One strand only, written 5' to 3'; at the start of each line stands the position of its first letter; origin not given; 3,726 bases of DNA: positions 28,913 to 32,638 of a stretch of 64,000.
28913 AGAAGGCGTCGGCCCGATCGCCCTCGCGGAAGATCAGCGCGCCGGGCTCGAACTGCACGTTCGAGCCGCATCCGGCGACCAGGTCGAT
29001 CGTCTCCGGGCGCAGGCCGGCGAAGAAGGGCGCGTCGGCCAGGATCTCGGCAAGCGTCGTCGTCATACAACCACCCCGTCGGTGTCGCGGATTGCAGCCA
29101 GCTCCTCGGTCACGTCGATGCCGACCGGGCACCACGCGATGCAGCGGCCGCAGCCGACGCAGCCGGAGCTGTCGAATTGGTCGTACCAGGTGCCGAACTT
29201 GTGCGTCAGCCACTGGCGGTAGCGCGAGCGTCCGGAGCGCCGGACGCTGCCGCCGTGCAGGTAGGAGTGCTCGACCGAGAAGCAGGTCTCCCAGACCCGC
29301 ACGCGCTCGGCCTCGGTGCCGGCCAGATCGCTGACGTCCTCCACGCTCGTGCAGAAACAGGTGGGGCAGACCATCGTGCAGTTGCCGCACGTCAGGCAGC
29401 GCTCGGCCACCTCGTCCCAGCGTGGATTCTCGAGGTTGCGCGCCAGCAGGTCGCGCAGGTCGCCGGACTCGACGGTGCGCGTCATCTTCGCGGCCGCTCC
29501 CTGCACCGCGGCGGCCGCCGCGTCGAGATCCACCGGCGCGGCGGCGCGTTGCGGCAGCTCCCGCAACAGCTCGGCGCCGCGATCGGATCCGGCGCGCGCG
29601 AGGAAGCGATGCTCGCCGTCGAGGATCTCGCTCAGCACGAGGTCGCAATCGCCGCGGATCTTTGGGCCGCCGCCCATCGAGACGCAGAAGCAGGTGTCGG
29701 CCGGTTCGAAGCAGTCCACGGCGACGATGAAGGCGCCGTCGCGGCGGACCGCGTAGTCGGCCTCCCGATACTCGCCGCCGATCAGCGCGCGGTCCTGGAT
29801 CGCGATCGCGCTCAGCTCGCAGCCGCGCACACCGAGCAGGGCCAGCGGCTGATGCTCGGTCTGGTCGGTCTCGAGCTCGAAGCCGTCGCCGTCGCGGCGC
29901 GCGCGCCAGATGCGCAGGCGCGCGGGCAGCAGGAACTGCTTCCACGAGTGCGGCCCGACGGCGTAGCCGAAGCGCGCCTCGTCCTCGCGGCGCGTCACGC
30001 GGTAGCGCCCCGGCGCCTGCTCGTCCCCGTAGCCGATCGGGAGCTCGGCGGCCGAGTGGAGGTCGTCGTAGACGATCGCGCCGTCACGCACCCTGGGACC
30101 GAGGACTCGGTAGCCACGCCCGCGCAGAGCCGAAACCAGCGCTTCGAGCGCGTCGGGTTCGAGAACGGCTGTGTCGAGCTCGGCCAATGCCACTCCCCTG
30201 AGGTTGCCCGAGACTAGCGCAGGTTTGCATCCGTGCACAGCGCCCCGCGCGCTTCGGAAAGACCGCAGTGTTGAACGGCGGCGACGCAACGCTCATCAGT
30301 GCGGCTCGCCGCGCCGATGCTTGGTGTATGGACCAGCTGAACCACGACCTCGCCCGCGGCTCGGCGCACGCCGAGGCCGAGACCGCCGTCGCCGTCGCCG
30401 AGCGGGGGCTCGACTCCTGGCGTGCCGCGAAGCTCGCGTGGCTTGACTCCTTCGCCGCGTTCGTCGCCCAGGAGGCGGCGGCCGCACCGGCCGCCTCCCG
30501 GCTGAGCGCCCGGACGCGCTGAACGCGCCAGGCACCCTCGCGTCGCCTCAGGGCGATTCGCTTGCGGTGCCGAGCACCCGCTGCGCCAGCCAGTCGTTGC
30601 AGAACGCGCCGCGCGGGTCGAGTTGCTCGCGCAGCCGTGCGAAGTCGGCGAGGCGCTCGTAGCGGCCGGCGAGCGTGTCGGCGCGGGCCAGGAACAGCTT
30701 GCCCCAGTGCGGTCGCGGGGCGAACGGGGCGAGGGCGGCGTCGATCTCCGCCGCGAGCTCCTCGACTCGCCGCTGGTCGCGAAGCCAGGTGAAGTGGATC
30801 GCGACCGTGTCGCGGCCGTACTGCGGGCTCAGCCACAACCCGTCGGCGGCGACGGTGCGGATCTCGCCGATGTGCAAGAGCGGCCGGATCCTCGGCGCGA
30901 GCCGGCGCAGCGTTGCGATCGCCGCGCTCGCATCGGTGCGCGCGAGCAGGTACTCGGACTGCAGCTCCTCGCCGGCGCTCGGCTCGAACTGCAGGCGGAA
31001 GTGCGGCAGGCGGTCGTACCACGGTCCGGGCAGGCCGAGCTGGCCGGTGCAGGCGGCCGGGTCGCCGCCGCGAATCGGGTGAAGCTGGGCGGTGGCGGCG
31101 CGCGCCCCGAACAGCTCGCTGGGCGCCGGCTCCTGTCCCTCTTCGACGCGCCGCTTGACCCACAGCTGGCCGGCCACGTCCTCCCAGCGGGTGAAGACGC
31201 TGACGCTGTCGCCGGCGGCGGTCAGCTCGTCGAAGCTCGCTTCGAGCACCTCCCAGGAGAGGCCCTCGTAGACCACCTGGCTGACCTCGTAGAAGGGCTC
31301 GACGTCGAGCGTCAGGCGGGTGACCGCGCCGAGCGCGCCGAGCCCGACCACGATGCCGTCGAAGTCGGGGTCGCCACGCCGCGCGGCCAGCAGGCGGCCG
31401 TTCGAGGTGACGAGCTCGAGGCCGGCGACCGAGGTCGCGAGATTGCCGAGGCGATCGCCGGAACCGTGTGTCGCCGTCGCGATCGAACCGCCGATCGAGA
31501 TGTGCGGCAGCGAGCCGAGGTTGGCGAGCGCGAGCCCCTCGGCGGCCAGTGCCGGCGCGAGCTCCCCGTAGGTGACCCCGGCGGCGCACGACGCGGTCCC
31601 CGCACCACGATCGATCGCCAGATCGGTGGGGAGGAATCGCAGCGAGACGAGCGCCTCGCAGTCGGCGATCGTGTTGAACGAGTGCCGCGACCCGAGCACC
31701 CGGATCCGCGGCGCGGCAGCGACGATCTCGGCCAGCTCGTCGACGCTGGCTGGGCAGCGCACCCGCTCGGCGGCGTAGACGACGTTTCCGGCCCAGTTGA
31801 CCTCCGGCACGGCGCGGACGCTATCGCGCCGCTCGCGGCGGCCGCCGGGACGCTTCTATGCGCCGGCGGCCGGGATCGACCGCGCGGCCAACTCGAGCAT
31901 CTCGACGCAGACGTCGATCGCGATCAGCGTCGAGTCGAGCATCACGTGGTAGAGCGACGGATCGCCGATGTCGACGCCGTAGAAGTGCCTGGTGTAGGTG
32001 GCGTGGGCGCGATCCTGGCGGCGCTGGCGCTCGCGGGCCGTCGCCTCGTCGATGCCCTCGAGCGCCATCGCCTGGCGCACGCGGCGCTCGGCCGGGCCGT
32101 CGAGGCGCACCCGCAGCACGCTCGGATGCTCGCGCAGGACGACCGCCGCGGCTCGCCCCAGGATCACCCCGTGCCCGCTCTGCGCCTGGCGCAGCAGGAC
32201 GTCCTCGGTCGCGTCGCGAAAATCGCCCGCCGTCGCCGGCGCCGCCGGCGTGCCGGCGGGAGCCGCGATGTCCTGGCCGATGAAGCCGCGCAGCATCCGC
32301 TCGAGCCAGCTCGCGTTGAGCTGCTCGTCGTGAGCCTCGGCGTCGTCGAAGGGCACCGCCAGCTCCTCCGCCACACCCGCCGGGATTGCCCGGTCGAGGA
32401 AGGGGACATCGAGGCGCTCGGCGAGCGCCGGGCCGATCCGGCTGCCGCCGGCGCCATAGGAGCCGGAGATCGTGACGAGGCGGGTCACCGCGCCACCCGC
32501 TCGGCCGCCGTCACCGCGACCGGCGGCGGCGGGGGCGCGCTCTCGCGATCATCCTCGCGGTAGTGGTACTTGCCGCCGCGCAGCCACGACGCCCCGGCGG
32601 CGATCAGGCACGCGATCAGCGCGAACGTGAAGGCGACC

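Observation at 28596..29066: Stand-alone cyclic-nucleotide-binding domain gene coupled inside the group-3b hydrogenase structural operon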

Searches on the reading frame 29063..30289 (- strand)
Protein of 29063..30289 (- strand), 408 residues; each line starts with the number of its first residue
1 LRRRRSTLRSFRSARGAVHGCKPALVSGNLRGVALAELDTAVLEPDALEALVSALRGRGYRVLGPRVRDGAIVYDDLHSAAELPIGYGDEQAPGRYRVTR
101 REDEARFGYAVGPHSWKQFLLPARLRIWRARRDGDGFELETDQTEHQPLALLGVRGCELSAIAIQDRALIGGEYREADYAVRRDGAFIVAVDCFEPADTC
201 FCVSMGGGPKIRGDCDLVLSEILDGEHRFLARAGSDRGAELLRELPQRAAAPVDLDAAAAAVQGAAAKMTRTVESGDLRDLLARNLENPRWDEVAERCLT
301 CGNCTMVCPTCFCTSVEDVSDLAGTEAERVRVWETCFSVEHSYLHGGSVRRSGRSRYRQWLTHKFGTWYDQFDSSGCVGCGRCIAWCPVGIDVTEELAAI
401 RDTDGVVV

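Call 5: search_protein_families(library=pfam, proteins=[window:29063-30289:-], max_evalue=0.01)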
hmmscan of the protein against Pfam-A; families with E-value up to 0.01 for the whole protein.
window:29063-30289:- (408 aa): 14 families
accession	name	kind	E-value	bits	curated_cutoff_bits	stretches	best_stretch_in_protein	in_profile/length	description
PF17179.9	Fer4_22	-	1.4e-31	109.7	27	1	297-391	1-95/95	4Fe-4S dicluster domain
PF12838.12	Fer4_7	-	5.4e-10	40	27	2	368-391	31-52/52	4Fe-4S dicluster domain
PF13534.11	Fer4_17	-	4.5e-08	33.9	22.2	1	283-310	31-58/61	4Fe-4S dicluster domain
PF13237.11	Fer4_10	-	5.6e-08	33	25.5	1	372-393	4-28/53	4Fe-4S dicluster domain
PF12797.12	Fer4_2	-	1.7e-07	31.2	24.5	1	368-389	1-22/22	4Fe-4S binding domain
PF13183.11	Fer4_8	-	5.7e-07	30.4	27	2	295-391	2-68/68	4Fe-4S dicluster domain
PF25160.1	LdpA_Fe-S-bd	-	1.2e-06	28.6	27.6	1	375-390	26-41/49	LdpA Fe-S cluster-binding domain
PF14697.11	Fer4_21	-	9e-06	26.2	35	0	373-389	37-53/59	4Fe-4S dicluster domain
PF00037.32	Fer4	-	1.4e-05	25.2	21.1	0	372-390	3-21/24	4Fe-4S binding domain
PF13187.11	Fer4_9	-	1.8e-05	25.1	27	1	297-390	1-50/52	4Fe-4S dicluster domain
PF12837.12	Fer4_6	-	2.6e-05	24.4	25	0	372-390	4-22/24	4Fe-4S binding domain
PF13746.11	Fer4_18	-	5.2e-05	23.9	27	0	370-397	54-81/114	4Fe-4S dicluster domain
PF13484.11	Fer4_16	-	0.0015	19.7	30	0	377-390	2-15/66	4Fe-4S double cluster binding domain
PF12798.12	Fer4_3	-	0.0079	17.4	27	1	377-391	1-15/15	4Fe-4S binding domain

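Call 6: search_protein_families(library=ncbifam, proteins=[window:29063-30289:-], max_evalue=0.01)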
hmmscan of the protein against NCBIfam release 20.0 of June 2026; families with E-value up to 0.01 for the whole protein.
window:29063-30289:- (408 aa): 37 families (the best 25 are shown)
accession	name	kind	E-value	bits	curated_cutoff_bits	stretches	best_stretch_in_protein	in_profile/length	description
NF040829.1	sulfhyd_ShyB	equivalog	5.7e-40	137.3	690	1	117-402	57-331/334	NAD(P)-dependent hydrogenase/sulfhydrogenase 2 subunit beta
NF040833.1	sulfhyd_HydB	equivalog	5.7e-38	130.7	750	1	143-400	82-335/367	NADPH-dependent hydrogenase/sulfhydrogenase 1 subunit beta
TIGR02910.1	sulfite_red_A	equivalog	2.2e-28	99.5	323.15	1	142-393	84-319/334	anaerobic sulfite reductase subunit AsrA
NF040864.1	HgcB_ferredoxin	equivalog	5e-06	26.3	99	0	372-403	11-43/93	mercury methylation ferredoxin HgcB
NF038196.1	ferrodoxin_EFR1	subfamily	3.4e-05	24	75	0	278-310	166-198/242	EFR1 family ferrodoxin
NF040763.1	FeFe_hydrog_A6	exception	5.6e-05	21.7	765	0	370-391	183-204/571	NADH-dependent [FeFe] hydrogenase, group A6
TIGR01971.1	NuoI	subfamily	0.00015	21.3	113.05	0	296-311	81-96/121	NADH-quinone oxidoreductase, chain I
TIGR02745.1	ccoG_rdxA_fixG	equivalog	0.00017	20.7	316.7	1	373-394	229-250/435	cytochrome c oxidase accessory protein CcoG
NF009053.0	PRK12387.1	subfamily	0.00023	21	204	0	288-311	65-88/180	formate hydrogenlyase complex iron-sulfur subunit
NF004537.0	PRK05888.1-3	equivalog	0.00034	20.2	163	0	371-389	109-127/204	NADH-quinone oxidoreductase subunit NuoI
TIGR02179.1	PorD_KorD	subfamily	0.00039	20.5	60.05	0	295-317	24-46/78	2-oxoacid:acceptor oxidoreductase, delta subunit, pyruvate/2-ketoisovalerate family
NF005506.0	PRK07118.1-5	equivalog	0.00046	19.7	388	0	372-396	167-191/279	Fe-S cluster domain-containing protein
TIGR02512.1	FeFe_hydrog_A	subfamily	0.00048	19.1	405.95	0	370-390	45-65/375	[FeFe] hydrogenase, group A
TIGR02936.1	fdxN_nitrog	equivalog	0.00061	19.9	80.55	0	368-389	14-35/91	ferredoxin III, nif-specific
NF006076.0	PRK08222.1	equivalog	0.00083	19.2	270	0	290-311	67-88/181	hydrogenase 4 subunit H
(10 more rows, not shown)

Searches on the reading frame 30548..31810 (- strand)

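Call 5: search_protein_families(library=pfam, proteins=[window:30548-31810:-], max_evalue=0.01)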
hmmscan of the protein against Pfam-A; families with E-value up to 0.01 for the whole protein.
window:30548-31810:- (420 aa): 3 families
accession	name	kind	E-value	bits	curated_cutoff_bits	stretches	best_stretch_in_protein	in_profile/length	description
PF04030.19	ALO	-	7.2e-22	78.8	23.1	1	287-409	130-256/258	D-arabinono-1,4-lactone oxidase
PF01565.28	FAD_binding_4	-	7.5e-21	74.7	26.4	1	16-141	3-136/139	FAD binding domain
PF00941.27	FAD_binding_5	-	0.0055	17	27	0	18-138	6-138/170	FAD binding domain in molybdopterin dehydrogenase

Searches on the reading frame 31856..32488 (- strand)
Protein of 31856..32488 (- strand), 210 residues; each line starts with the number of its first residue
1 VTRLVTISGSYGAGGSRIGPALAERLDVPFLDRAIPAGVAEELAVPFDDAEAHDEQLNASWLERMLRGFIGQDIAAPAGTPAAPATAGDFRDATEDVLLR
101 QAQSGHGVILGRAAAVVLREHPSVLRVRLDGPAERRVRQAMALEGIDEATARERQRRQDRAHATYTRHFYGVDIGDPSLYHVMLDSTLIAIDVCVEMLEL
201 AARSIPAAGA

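Call 79: search_protein_families(library=pfam, proteins=[window:31856-32488:-], max_evalue=0.00001)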
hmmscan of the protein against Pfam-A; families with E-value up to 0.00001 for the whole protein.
window:31856-32488:- (210 aa): 1 family
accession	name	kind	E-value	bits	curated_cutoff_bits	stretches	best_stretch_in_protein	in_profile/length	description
PF13189.12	Cytidylate_kin2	-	8.9e-42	143.7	28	1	5-187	2-175/176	Cytidylate kinase-like family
